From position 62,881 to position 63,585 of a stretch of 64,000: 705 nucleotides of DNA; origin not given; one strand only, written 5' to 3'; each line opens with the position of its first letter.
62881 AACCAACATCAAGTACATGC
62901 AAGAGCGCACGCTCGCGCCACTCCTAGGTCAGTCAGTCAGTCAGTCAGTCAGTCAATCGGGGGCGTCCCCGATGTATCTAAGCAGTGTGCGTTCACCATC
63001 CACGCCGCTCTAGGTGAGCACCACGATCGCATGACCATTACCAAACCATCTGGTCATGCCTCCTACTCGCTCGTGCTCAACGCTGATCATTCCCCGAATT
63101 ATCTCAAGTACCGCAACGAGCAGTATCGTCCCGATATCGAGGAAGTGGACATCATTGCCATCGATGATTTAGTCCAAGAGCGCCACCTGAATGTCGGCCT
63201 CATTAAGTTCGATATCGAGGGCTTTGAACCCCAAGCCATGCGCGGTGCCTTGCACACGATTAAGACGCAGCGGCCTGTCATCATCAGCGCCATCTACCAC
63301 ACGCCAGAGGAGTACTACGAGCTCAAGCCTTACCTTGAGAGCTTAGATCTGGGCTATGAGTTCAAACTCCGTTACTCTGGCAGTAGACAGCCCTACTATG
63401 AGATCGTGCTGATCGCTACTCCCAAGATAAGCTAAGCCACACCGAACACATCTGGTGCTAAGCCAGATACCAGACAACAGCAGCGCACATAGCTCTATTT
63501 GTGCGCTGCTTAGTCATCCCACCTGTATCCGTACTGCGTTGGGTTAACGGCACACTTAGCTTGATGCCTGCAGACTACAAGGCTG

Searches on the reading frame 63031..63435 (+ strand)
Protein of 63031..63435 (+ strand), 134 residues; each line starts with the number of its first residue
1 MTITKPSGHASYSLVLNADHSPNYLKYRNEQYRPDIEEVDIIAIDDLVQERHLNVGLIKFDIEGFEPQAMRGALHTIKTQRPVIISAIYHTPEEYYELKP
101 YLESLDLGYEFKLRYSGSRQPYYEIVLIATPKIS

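Call 8: search_protein_families(library=pfam, proteins=[window:63031-63435:+], max_evalue=0.01)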
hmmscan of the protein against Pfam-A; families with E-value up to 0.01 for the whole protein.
window:63031-63435:+ (134 aa): 1 family
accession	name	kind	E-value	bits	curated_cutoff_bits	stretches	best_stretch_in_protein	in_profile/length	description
PF05050.19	Methyltransf_21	-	1.2e-09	39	22.7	1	26-110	84-172/173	Methyltransferase FkbM domain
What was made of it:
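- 62956..63435 (+): Cassette-2 FkbM C-terminal half in the -1 frame (ORF 63031-63435 is called as 134 aa). PF05050, E = 1.2e-9 (call 8).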

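Call 39: find_encoding_contigs(protein=window:63031-63435:+, flank=6000, max_places=10)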
Protein window:63031-63435:+ (134 aa): 2 contigs read that carry it; 2 places shown.
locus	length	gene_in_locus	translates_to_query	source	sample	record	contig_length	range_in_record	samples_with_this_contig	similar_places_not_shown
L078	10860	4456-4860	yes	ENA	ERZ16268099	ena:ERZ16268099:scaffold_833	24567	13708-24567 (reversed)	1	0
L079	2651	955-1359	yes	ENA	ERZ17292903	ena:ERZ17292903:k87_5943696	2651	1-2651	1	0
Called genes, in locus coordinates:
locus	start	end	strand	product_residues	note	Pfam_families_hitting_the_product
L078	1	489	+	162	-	?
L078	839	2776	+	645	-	-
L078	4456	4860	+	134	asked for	PF05050:Methyltransf_21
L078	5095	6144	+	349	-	PF05050:Methyltransf_21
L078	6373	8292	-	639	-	PF02518:HATPase_c, PF00204:DNA_gyraseB, PF01751:Toprim, PF00986:DNA_gyraseB_C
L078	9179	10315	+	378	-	PF01312:Bac_export_2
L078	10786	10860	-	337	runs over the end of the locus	PF01370:Epimerase, PF16363:GDP_Man_Dehyd (faint)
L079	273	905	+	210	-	-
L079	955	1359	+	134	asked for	PF05050:Methyltransf_21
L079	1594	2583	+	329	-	PF05050:Methyltransf_21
